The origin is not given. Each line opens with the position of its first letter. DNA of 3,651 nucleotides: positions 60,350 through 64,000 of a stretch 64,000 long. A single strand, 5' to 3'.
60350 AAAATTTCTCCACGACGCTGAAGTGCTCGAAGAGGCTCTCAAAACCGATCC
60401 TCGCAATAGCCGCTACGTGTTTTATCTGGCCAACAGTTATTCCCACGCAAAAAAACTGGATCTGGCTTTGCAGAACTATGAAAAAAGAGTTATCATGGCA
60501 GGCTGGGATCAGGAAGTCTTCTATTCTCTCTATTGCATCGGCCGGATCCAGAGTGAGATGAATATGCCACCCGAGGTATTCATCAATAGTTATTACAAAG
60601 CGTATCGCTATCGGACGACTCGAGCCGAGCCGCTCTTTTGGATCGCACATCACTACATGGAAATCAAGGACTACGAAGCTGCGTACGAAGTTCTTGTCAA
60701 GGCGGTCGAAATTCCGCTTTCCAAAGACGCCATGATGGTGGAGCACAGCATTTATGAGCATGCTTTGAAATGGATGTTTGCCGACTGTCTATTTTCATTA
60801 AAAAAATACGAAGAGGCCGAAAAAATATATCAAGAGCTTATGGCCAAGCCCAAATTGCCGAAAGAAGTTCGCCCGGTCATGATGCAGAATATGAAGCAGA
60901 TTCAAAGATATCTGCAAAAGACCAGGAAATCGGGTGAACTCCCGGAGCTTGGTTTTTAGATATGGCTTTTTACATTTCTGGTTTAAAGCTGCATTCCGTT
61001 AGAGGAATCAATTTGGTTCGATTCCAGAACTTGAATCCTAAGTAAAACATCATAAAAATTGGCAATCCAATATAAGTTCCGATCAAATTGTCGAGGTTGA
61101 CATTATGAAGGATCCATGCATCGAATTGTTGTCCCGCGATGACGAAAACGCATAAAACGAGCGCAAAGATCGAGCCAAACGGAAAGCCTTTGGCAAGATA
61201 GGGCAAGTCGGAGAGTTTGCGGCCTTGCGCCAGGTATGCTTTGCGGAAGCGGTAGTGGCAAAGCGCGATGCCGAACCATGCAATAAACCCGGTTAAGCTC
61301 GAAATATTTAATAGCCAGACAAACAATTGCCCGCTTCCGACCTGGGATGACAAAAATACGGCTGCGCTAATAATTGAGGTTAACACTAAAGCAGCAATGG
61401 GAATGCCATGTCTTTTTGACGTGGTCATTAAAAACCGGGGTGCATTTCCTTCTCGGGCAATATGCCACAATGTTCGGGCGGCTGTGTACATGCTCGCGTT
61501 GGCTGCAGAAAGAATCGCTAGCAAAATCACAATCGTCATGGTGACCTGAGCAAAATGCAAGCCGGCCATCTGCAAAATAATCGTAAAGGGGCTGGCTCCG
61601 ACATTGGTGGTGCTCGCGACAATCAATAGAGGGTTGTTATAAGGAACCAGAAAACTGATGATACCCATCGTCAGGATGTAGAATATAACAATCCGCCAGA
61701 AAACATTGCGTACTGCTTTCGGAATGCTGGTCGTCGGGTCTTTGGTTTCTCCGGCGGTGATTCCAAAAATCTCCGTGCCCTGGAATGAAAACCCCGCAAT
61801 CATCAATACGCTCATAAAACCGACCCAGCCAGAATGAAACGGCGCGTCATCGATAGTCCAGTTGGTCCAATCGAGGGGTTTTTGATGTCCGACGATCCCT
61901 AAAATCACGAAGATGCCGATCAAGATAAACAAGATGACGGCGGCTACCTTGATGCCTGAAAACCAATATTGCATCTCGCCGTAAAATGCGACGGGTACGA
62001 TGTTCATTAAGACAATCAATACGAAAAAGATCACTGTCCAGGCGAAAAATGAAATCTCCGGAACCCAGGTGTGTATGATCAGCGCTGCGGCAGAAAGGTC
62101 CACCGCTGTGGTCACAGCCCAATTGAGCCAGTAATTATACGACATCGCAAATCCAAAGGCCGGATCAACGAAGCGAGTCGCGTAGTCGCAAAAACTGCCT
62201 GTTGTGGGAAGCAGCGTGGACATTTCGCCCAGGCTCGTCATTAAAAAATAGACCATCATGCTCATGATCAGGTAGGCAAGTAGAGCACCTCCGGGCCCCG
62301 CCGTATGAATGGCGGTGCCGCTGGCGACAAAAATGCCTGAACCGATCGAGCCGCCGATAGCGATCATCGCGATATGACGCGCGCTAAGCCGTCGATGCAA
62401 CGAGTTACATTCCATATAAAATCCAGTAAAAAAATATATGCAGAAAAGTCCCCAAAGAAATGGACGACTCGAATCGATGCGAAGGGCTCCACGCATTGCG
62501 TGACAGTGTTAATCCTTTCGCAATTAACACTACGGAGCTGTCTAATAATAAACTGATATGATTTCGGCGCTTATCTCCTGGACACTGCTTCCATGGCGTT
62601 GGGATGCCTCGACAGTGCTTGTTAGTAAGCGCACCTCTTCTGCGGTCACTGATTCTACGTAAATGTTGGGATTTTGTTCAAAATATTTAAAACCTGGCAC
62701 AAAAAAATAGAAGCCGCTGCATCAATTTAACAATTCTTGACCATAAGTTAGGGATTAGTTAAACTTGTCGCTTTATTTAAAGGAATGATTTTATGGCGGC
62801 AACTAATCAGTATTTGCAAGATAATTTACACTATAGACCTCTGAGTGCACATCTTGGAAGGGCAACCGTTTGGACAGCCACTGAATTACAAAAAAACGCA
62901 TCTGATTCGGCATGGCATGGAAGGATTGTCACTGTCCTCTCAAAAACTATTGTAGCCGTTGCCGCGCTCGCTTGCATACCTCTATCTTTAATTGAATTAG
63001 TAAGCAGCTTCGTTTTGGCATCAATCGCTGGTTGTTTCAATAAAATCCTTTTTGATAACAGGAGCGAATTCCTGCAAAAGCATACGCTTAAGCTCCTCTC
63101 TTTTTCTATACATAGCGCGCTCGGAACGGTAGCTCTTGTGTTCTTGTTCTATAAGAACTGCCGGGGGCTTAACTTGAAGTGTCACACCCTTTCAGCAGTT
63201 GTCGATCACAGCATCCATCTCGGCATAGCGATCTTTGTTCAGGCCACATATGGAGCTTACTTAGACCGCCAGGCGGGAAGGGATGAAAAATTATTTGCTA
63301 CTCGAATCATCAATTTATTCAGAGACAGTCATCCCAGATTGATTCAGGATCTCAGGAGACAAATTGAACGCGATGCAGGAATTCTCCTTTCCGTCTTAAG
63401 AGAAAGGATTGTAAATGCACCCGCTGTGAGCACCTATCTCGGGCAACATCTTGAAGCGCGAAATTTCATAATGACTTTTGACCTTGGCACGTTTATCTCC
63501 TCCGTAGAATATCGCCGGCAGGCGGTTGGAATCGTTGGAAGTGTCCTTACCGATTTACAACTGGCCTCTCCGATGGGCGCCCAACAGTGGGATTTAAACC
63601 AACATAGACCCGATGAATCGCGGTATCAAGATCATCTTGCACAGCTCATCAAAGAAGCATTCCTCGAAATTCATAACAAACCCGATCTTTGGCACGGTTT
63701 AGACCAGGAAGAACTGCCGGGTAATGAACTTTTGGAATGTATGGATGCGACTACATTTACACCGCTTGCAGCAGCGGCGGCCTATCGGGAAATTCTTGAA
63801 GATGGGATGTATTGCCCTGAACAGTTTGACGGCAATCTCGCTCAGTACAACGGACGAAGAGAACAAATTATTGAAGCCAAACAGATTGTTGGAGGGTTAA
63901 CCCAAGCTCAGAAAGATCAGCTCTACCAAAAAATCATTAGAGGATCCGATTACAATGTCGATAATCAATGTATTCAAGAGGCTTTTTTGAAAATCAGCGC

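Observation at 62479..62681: Lysine-riboswitch-like leader with its own promoter upstream of a LysP-like permease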

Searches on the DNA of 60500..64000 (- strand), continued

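Call 49: search_with_rna_model(model_id=R1, sources=[window, L001, L002, L003, L004, L005, L006, L007, L008, L009, L010, L011, L012, L013, L014, L015, L016, L082, L084, L086, L087, L088, L089, L090, L091, L092, L093, L094, L162, L163, L164, L165], max_evalue=1, make_alignment=true)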
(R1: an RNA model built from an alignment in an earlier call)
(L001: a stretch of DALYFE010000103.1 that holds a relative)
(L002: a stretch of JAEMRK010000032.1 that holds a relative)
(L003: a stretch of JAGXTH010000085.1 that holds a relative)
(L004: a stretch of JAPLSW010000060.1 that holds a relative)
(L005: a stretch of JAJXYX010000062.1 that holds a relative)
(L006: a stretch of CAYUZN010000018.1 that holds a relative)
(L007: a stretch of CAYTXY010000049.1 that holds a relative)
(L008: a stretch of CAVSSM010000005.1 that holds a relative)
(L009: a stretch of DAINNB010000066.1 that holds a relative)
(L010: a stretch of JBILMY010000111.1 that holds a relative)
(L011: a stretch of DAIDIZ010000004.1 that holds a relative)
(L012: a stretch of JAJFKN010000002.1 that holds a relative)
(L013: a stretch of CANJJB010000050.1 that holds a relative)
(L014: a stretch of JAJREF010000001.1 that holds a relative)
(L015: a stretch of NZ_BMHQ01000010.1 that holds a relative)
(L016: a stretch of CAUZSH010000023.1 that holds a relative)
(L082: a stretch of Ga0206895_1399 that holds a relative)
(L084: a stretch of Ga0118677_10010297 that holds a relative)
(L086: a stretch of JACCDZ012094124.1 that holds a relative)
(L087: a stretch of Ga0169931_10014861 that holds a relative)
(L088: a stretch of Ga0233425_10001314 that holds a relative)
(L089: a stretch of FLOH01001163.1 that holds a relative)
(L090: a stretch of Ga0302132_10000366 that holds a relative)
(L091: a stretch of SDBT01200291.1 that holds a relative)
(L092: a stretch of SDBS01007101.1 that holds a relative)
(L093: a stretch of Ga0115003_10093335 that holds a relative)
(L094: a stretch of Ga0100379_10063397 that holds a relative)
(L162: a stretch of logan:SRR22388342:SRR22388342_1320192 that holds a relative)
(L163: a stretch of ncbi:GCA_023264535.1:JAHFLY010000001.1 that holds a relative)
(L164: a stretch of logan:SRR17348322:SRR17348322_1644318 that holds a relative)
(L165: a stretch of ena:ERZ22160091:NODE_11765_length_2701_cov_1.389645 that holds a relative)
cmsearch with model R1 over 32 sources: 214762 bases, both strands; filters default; matches with E-value up to 1: 13.
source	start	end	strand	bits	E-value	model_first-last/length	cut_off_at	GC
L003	2769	2938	+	171.4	1.7e-42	1-171/171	no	0.5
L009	2775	2948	+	166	4.3e-41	1-171/171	no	0.55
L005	2770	2942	+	164.4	1.1e-40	1-171/171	no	0.5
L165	591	760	+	159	2.8e-39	1-171/171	no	0.54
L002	1182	1351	+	158.6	3.6e-39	1-171/171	no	0.46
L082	1267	1436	+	158.2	4.5e-39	1-171/171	no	0.52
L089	1265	1436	+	152.6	1.3e-37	1-171/171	no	0.39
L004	2777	2950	+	140.4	2e-34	1-171/171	no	0.44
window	62475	62648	-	139.2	4e-34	1-171/171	no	0.49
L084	72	247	+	139.1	4.2e-34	1-171/171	no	0.47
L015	2667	2854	+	50.3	5e-11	1-171/171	no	0.59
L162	1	22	+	15.5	0.055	150-171/171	5'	0.68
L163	1375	1440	+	12.1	0.42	1-171/171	no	0.35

Alignment A3: 13 matches aligned to the model, 232 columns, each read 5' to 3' on its own strand. Consensus structure (alignment columns), stored with it:
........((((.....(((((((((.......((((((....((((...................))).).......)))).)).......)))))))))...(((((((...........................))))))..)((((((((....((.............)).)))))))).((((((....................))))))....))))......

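Call 54: search_with_rna_model(model_id=R1, sources=[window, L002, L003, L004, L005, L009, L082, L084, L089, L165, L015, L017, L018, L021, L022, L023, L024, L027, L028, L030, L031, L032, L033, L034, L035, L036, L037, L038, L039, L040, L041, L042, L043, L044, L045, L046, L047, L049, L050, L051, L052, L053, L054, L055, L056, L057, L058, L059, L060, L061, L062, L063, L064, L065, L067, L068, L070, L071, L072, L073, L074, L076, L078, L095, L096, L097, L098, L099, L100, L101, L102, L103, L104, L105, L106, L107, L108, L109, L110, L111, L112, L113, L114, L115, L116, L117, L118, L119, L120, L121, L122, L123, L124, L125, L126, L127, L128, L129, L130, L131], max_evalue=0.001, make_alignment=true)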
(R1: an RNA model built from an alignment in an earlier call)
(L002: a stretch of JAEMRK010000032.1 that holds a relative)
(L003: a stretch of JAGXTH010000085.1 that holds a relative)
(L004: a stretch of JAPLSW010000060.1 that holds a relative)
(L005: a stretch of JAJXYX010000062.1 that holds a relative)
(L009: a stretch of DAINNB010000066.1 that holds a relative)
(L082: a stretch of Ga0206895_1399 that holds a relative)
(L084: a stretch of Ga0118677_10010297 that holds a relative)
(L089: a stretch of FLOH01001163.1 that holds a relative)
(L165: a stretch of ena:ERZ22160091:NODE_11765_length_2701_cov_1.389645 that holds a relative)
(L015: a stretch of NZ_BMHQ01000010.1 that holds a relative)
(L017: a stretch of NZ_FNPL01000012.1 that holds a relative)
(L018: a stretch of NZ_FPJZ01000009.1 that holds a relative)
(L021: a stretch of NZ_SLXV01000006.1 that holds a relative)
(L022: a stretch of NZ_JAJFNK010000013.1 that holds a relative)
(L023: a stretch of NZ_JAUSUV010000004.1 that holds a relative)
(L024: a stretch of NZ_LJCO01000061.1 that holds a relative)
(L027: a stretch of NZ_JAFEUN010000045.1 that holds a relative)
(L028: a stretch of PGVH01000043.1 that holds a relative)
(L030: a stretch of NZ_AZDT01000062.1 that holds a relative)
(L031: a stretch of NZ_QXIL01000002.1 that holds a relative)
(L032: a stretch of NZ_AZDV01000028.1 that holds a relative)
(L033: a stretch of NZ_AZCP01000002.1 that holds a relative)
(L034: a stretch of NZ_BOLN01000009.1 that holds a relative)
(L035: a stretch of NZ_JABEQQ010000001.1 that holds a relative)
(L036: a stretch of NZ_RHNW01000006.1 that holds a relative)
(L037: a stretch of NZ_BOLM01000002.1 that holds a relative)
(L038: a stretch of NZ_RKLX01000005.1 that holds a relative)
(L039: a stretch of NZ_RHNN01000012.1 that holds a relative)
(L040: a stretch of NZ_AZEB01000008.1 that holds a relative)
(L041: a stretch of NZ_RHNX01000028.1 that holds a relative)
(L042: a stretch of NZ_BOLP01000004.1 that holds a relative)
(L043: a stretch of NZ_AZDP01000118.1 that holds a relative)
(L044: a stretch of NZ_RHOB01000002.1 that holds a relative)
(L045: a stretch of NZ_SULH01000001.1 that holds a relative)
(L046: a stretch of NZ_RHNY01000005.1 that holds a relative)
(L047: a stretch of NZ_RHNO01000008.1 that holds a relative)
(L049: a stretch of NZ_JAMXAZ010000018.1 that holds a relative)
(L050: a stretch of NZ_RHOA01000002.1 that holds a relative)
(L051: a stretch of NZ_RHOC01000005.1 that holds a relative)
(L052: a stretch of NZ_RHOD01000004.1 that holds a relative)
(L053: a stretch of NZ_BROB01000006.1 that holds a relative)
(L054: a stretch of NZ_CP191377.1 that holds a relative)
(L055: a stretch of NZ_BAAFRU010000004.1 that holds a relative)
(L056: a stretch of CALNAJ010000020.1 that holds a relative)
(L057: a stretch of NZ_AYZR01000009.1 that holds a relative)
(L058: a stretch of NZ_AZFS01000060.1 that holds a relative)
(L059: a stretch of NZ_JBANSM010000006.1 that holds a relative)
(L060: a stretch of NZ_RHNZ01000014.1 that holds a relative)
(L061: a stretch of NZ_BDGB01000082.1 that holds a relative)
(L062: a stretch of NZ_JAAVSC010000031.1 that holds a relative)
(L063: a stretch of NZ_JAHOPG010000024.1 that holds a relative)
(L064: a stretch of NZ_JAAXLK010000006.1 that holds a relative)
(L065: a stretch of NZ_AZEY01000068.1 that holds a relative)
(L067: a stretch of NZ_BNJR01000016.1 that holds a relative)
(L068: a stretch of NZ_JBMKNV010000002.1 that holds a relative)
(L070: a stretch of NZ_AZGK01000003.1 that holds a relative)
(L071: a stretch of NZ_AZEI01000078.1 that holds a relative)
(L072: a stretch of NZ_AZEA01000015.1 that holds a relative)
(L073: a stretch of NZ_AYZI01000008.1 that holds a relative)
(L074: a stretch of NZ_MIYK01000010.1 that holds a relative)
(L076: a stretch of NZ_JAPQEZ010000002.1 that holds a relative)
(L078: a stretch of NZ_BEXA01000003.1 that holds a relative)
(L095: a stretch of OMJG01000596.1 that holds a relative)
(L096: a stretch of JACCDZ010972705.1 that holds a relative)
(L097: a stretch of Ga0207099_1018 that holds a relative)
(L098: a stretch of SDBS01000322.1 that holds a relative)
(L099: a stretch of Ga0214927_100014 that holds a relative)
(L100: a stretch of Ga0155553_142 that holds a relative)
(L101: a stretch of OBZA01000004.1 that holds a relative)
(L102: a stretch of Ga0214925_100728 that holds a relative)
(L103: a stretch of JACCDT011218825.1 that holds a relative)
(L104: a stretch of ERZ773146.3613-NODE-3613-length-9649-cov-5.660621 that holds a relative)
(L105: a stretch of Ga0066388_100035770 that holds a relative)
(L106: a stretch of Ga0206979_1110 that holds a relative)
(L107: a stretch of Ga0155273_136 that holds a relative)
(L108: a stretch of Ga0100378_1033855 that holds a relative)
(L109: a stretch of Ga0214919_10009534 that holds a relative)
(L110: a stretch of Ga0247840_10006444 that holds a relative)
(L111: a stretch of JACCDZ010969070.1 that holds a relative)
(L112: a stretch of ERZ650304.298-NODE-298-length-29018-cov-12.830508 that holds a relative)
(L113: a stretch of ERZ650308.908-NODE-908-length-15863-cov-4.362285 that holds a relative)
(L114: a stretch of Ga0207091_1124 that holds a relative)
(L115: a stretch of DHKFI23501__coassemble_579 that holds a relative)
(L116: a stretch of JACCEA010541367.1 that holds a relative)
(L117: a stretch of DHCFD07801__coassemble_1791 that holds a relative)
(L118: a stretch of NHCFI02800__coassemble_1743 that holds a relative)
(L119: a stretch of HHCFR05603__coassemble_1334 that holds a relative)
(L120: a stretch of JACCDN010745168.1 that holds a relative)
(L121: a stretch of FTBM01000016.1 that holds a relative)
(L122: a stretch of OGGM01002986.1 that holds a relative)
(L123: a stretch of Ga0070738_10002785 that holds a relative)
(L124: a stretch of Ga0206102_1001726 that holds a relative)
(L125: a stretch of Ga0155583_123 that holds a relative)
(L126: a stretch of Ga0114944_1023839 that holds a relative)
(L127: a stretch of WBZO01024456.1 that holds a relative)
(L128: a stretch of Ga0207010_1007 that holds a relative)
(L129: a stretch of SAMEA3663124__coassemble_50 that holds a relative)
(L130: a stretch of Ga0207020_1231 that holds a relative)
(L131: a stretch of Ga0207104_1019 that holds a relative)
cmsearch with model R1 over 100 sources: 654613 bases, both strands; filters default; matches with E-value up to 0.001: 61.
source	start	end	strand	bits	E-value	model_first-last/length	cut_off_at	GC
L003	2769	2938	+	171.4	5.1e-42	1-171/171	no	0.5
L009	2775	2948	+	166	1.3e-40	1-171/171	no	0.55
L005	2770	2942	+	164.4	3.4e-40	1-171/171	no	0.5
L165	591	760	+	159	8.4e-39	1-171/171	no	0.54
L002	1182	1351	+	158.6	1.1e-38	1-171/171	no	0.46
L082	1267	1436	+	158.2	1.4e-38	1-171/171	no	0.52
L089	1265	1436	+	152.6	4.1e-37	1-171/171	no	0.39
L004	2777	2950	+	140.4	6e-34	1-171/171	no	0.44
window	62475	62648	-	139.2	1.2e-33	1-171/171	no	0.49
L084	72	247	+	139.1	1.3e-33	1-171/171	no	0.47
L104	670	842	+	86.3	7e-20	1-171/171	no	0.41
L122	983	1157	+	81.8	1e-18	1-171/171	no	0.53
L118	1208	1382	+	81.4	1.2e-18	1-171/171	no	0.53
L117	1208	1382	+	80.4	2.3e-18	1-171/171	no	0.54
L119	1201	1375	+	80.4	2.3e-18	1-171/171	no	0.54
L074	2726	2898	+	76.5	2.4e-17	1-171/171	no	0.32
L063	2081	2257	+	73.9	1.1e-16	1-171/171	no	0.45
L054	2720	2892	+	73.9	1.2e-16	1-171/171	no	0.45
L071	2460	2636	+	72.4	2.8e-16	1-171/171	no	0.44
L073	2733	2902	+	72.1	3.2e-16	1-171/171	no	0.45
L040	2569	2744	+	70.2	1.1e-15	1-171/171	no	0.42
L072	2705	2877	+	67.3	5.8e-15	1-171/171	no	0.43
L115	1214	1386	+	67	7e-15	1-171/171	no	0.53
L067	2196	2370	+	66.4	1e-14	1-171/171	no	0.43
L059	2661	2842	+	66.1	1.2e-14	1-171/171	no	0.52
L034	2659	2841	+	64.3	3.5e-14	1-171/171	no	0.55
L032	2666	2845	+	63.9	4.5e-14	1-171/171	no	0.54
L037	2659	2841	+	63.7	5.1e-14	1-171/171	no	0.55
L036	2659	2841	+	63.6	5.5e-14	1-171/171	no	0.56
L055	2660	2842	+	62.3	1.2e-13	1-171/171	no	0.52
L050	2662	2842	+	62.2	1.2e-13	1-171/171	no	0.55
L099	1212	1383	+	62.1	1.3e-13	1-171/171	no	0.47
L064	2661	2842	+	61.8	1.6e-13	1-171/171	no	0.55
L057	2697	2874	+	61.5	1.9e-13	1-171/171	no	0.43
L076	2697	2874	+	60.6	3.3e-13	1-171/171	no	0.42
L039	2160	2342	+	60.4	3.7e-13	1-171/171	no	0.56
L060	2660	2842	+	59.3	7e-13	1-171/171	no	0.52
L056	2660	2842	+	59.1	8e-13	1-171/171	no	0.53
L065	2700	2878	+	58.8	9.4e-13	1-171/171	no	0.36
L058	2661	2842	+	58.7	9.9e-13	1-171/171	no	0.54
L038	2666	2847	+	58.5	1.1e-12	1-171/171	no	0.54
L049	2660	2841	+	57.8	1.8e-12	1-171/171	no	0.54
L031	2662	2841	+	57.1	2.6e-12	1-171/171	no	0.54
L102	1198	1376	+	56.7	3.3e-12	1-171/171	no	0.41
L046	2660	2841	+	55.8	5.8e-12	1-171/171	no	0.53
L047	2660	2841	+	55.8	5.8e-12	1-171/171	no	0.53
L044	2661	2842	+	55.5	6.8e-12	1-171/171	no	0.54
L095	1161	1343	+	55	9e-12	1-171/171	no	0.51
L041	2661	2841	+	54.8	1e-11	1-171/171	no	0.55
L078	2711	2888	+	54.1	1.6e-11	1-171/171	no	0.41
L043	2660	2841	+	54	1.6e-11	1-171/171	no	0.55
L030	2664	2843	+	53.6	2.2e-11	1-171/171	no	0.52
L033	2661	2843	+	53.1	2.8e-11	1-171/171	no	0.54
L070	2701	2875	+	53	3.1e-11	1-171/171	no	0.45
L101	1201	1375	+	53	3.1e-11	1-171/171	no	0.45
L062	2661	2842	+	52.5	4e-11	1-171/171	no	0.54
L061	2711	2883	+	52.2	4.8e-11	1-171/171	no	0.46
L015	2667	2854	+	50.3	1.5e-10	1-171/171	no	0.59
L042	2659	2840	+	49.8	2.1e-10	1-171/171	no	0.54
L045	2659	2840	+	48.1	5.7e-10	1-171/171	no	0.55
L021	2655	2870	+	28.5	7e-05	1-171/171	no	0.44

Alignment A4: 61 matches aligned to the model, 273 columns, each read 5' to 3' on its own strand. Consensus structure (alignment columns), stored with it:
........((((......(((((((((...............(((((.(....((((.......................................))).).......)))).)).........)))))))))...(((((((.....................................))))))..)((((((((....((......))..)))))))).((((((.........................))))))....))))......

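Call 81: search_with_rna_model(model_id=R1, sources=[L166, L167, L168, L169, L164, L163, L162], max_evalue=1, filters=off, show_alignments=4)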
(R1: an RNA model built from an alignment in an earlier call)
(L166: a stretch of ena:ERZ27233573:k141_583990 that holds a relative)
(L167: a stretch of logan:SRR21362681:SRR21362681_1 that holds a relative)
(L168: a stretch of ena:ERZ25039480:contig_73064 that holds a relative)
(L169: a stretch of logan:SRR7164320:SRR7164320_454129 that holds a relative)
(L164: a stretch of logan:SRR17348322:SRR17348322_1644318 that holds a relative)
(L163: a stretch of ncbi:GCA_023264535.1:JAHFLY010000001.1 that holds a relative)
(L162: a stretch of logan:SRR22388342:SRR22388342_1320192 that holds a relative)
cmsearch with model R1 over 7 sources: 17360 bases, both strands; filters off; matches with E-value up to 1: 6.
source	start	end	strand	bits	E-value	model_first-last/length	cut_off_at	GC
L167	369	538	+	167.2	1.7e-42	1-171/171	no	0.49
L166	63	233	+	144.2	1.6e-36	1-171/171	no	0.54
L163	1375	1440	+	12.1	0.034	1-171/171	no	0.35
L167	615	646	+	10.8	0.073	1-171/171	no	0.41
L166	998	1022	-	6.7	0.89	1-171/171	no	0.52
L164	1174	1204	-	6.6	0.93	1-171/171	no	0.52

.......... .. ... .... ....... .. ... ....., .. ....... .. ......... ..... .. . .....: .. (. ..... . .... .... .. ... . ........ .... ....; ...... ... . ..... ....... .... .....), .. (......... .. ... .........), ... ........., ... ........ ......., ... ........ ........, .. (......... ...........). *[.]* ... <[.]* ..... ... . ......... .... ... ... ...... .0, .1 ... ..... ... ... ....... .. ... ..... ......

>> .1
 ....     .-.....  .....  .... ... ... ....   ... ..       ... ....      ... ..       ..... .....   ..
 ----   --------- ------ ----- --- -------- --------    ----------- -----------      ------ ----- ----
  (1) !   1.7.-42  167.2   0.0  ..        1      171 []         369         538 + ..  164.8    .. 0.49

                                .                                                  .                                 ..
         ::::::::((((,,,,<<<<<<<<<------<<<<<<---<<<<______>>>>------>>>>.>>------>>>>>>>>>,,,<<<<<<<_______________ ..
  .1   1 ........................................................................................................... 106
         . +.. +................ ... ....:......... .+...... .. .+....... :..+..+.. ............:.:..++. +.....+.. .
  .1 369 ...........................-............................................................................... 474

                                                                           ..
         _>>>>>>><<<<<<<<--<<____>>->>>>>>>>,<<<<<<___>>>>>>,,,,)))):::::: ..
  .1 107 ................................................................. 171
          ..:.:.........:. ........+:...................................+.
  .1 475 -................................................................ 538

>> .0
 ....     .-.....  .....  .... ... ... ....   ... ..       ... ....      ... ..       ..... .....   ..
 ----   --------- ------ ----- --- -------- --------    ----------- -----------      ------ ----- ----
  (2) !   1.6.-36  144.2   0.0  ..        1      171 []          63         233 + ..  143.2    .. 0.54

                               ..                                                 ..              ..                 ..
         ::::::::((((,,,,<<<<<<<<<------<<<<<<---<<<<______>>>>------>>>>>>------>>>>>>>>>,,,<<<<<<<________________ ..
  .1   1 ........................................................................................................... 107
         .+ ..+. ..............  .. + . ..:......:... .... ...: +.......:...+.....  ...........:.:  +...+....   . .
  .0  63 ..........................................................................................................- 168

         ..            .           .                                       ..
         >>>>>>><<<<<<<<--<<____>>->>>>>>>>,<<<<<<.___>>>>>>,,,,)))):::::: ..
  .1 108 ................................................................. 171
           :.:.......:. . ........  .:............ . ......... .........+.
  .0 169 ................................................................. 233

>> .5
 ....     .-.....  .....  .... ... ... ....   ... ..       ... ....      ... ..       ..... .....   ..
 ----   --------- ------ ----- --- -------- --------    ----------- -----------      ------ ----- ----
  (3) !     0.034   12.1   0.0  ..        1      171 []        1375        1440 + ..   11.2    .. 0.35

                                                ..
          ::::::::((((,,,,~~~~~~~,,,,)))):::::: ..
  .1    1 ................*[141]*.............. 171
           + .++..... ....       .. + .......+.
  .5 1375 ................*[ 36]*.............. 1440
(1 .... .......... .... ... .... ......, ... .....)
